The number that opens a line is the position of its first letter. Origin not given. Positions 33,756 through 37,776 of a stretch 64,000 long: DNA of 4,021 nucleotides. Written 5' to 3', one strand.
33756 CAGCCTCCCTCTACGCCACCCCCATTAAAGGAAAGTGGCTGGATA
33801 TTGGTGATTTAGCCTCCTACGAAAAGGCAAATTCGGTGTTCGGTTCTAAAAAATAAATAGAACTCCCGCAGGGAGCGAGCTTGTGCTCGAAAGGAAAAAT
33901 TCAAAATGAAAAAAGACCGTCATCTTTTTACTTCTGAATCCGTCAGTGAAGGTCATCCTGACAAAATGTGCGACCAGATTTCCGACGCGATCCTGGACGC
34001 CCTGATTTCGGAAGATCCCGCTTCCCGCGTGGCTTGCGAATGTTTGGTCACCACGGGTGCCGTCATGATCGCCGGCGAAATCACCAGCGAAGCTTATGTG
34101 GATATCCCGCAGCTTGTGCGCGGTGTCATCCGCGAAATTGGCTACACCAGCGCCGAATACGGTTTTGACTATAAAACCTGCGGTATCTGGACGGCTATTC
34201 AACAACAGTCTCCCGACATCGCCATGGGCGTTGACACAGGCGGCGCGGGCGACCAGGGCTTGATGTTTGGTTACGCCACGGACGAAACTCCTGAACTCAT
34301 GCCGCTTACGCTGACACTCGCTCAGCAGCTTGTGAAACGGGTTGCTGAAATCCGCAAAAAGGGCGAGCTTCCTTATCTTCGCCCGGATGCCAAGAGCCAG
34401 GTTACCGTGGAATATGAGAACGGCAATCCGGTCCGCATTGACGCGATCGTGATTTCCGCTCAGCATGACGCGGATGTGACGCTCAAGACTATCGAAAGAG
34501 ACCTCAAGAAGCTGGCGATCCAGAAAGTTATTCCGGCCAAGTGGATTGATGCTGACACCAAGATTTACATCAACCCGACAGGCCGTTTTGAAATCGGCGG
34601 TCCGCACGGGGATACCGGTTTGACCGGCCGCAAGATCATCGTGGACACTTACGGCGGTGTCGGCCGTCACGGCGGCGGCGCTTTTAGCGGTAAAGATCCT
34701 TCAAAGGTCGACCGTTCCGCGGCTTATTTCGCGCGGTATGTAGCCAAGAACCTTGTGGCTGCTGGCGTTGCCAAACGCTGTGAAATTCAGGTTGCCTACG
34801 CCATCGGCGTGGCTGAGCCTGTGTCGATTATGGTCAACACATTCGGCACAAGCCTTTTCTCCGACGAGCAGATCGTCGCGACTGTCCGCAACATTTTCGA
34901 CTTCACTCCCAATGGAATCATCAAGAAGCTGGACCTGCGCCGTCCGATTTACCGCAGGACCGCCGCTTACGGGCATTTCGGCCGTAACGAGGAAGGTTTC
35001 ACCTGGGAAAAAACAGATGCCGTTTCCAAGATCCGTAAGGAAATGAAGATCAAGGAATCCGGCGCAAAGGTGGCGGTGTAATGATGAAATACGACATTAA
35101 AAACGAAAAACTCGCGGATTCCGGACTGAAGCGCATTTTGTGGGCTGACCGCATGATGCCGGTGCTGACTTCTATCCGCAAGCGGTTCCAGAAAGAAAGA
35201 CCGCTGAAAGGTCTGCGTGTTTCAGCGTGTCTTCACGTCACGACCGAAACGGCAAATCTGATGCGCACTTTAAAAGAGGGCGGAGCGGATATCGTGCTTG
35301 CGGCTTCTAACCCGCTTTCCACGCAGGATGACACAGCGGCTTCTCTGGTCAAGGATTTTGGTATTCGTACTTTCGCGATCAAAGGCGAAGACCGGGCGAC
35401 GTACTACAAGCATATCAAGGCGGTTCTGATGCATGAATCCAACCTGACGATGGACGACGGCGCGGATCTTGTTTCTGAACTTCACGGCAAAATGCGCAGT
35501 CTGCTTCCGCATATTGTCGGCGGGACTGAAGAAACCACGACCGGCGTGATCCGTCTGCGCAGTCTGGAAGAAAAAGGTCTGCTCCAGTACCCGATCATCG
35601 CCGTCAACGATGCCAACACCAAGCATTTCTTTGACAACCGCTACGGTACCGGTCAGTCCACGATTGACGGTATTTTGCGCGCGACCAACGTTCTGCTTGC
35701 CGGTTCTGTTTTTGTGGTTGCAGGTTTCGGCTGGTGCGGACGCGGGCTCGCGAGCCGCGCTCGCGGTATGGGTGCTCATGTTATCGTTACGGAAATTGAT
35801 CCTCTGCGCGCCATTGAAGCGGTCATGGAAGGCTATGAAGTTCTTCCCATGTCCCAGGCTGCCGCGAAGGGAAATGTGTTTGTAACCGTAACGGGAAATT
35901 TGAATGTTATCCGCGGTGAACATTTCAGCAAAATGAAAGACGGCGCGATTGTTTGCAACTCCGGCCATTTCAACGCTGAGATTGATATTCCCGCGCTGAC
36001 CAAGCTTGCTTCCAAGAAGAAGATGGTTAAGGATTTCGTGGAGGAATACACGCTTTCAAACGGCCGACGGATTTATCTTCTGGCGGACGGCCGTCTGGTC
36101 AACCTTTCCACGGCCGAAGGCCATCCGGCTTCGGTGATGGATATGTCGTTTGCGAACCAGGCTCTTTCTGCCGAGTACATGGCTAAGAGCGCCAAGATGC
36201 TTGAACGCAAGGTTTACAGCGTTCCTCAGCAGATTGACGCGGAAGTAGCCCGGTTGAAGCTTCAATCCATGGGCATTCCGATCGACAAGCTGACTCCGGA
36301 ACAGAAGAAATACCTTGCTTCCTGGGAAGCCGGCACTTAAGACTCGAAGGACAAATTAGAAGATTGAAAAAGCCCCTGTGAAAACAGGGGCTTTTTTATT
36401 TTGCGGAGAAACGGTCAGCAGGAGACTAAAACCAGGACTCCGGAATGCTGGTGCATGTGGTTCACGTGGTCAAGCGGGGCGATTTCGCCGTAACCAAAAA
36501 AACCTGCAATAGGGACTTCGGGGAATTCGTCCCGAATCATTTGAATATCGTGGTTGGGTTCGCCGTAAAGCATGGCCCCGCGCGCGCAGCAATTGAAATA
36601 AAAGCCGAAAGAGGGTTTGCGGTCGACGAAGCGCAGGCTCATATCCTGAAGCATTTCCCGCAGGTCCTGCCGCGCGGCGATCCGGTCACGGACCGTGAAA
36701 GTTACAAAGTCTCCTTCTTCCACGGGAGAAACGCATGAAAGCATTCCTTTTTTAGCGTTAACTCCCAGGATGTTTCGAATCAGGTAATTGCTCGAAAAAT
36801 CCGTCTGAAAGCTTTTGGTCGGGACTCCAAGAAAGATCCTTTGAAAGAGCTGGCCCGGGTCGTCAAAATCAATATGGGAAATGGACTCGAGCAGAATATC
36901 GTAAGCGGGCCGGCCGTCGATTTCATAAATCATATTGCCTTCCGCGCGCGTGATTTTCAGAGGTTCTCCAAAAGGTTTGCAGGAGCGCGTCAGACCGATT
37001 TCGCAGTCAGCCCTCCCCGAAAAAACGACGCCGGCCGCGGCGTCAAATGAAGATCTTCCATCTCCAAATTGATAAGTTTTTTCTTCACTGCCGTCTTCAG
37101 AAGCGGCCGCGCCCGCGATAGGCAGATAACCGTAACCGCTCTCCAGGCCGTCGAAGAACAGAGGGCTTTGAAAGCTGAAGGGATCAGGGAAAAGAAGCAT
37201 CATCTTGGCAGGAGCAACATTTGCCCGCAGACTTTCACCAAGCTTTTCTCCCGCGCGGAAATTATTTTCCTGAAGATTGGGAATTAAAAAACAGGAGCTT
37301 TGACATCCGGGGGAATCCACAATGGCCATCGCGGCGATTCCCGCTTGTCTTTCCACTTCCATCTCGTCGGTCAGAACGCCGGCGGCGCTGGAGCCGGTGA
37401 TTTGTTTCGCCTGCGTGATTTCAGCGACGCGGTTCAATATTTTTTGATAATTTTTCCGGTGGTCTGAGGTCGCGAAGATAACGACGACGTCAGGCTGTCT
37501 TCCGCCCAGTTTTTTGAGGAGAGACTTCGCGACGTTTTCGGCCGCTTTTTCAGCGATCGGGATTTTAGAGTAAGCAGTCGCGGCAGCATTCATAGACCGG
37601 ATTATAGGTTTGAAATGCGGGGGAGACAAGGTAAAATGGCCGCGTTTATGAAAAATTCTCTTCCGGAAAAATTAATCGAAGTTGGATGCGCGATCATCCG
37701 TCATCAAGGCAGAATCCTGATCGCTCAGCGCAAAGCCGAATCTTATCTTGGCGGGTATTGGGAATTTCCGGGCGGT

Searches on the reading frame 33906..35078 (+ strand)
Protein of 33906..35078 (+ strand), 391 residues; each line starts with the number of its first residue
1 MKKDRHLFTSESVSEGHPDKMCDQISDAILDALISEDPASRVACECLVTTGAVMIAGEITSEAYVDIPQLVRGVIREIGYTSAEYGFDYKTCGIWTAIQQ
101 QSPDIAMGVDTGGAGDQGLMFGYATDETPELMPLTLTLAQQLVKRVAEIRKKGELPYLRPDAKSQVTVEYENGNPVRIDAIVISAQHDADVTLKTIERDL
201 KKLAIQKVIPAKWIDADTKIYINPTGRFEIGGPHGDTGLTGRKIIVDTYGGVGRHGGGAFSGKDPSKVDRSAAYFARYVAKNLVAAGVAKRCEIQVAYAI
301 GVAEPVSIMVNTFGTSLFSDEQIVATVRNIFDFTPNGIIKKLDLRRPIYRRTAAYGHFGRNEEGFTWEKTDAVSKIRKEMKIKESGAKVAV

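Call 14: search_protein_families(library=pfam, proteins=[window:33906-35078:+])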
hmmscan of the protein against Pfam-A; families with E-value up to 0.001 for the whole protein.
window:33906-35078:+ (391 aa): 3 families
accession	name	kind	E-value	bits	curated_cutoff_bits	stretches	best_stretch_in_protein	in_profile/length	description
PF02773.21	S-AdoMet_synt_C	-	2.9e-70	235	25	1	230-369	1-138/138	S-adenosylmethionine synthetase, C-terminal domain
PF02772.21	S-AdoMet_synt_M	-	1.2e-48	164.7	29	1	113-228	3-120/120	S-adenosylmethionine synthetase, central domain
PF00438.25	S-AdoMet_synt_N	-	1e-45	154.7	33.1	1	6-103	2-99/99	S-adenosylmethionine synthetase, N-terminal domain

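Call 78: find_encoding_contigs(protein=window:33906-35078:+, flank=10000, max_places=6)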
Protein window:33906-35078:+ (391 aa): no gene with exactly this product is on record in the collection.

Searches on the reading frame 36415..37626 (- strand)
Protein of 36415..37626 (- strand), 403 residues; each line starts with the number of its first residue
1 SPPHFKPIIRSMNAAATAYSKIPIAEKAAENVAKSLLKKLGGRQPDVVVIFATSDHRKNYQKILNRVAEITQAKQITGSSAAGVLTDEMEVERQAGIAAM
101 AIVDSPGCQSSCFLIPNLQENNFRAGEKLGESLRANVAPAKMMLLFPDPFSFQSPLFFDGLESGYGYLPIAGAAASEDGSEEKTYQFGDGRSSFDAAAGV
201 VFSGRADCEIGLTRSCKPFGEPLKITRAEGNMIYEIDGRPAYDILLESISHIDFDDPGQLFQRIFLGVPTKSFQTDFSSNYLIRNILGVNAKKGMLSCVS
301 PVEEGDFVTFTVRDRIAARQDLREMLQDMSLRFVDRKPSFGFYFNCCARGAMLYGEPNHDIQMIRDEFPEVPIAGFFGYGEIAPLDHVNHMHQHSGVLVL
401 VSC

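Call 14: search_protein_families(library=pfam, proteins=[window:36415-37626:-])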
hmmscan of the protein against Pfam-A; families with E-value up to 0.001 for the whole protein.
window:36415-37626:- (403 aa): 2 families
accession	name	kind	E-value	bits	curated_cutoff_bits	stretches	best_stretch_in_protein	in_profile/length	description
PF08495.15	FIST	-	1.4e-39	136.4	23.2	1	46-239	1-189/189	FIST N domain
PF10442.14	FIST_C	-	2.4e-24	86.4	28.5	1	242-384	2-131/131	FIST C domain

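Call 15: find_related_loci(query=window:36415-37626:-, collection=genome_contigs, flank=10000)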
Query window:36415-37626:- (403 aa) in genome_contigs; peptide patterns used: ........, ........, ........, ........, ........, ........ (x = any residue, [..] = any of these).
59 stretches matched a pattern; 1 encode a relative of the query (tblastn E <= 1e-3); 1 distinct loci.
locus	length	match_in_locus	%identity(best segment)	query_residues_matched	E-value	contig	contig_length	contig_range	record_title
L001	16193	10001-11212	75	1-403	0e+0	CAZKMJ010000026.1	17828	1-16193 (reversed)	MAG TPA_asm: uncultured bacterium isolate SRP342105_co1_334 genome assembly, contig: NODE_4250_length_17828_cov_5.133236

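Call 28: search_protein_families(library=pfam, proteins=[L001:6357-9386:-, L001:3986-6352:-], max_evalue=10)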
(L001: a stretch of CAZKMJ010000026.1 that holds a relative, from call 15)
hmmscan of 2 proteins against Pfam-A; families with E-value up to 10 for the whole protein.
L001:6357-9386:- (1010 aa): 0 families

L001:3986-6352:- (789 aa): 7 families
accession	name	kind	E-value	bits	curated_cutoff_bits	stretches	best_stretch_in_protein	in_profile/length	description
PF02899.23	Phage_int_SAM_1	-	0.0081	16.9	22.3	1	184-238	17-71/83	Phage integrase, N-terminal SAM-like domain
PF11349.13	DUF3151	-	0.05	14.2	28.4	1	226-279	26-78/127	Protein of unknown function (DUF3151)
PF10428.14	SOG2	-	0.072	12.9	26.9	1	82-235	256-404/475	RAM signalling pathway protein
PF14837.11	INTS5_N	-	0.17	11.8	27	1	406-470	42-92/208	Integrator complex subunit 5 N-terminus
PF24881.1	DUF7739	-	0.57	11.2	27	1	141-183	56-96/98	Domain of unknown function (DUF7739)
PF01093.22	Clusterin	-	0.57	9.6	23.6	1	116-245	126-253/430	Clusterin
PF24160.1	UVB_sens_C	-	0.66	10.7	20.7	1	427-481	92-145/156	Root UVB sensitive protein, C-terminal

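Call 68: search_protein_families(library=padloc, proteins=[L001:6357-9386:-, L001:3986-6352:-], max_evalue=1)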
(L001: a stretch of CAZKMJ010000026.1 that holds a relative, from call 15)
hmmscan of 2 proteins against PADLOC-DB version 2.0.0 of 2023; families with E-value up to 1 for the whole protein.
L001:6357-9386:- (1010 aa): 1 family
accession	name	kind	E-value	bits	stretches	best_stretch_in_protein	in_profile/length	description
PDLC00575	JetB3|JetB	-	0.011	13.4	1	287-351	119-182/247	Unknown function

L001:3986-6352:- (789 aa): 0 families

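Call 69: search_protein_families(library=phrogs, proteins=[L001:6357-9386:-, L001:3986-6352:-], max_evalue=1)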
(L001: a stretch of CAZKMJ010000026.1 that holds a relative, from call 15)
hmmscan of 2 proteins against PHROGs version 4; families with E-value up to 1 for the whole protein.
L001:6357-9386:- (1010 aa): 1 family
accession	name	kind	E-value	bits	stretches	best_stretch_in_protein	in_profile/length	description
phrog_34042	-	unknown function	0.05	14.5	1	838-872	42-76/76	-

L001:3986-6352:- (789 aa): 2 families
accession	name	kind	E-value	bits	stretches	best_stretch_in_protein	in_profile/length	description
phrog_36298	-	unknown function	0.2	13.2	0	141-181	41-81/110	-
phrog_22935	-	unknown function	0.37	11.4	0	688-726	5-43/237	-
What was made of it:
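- Tried and rejected: The PHROGs hits are noise, all at E>=0.05 (call 69).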
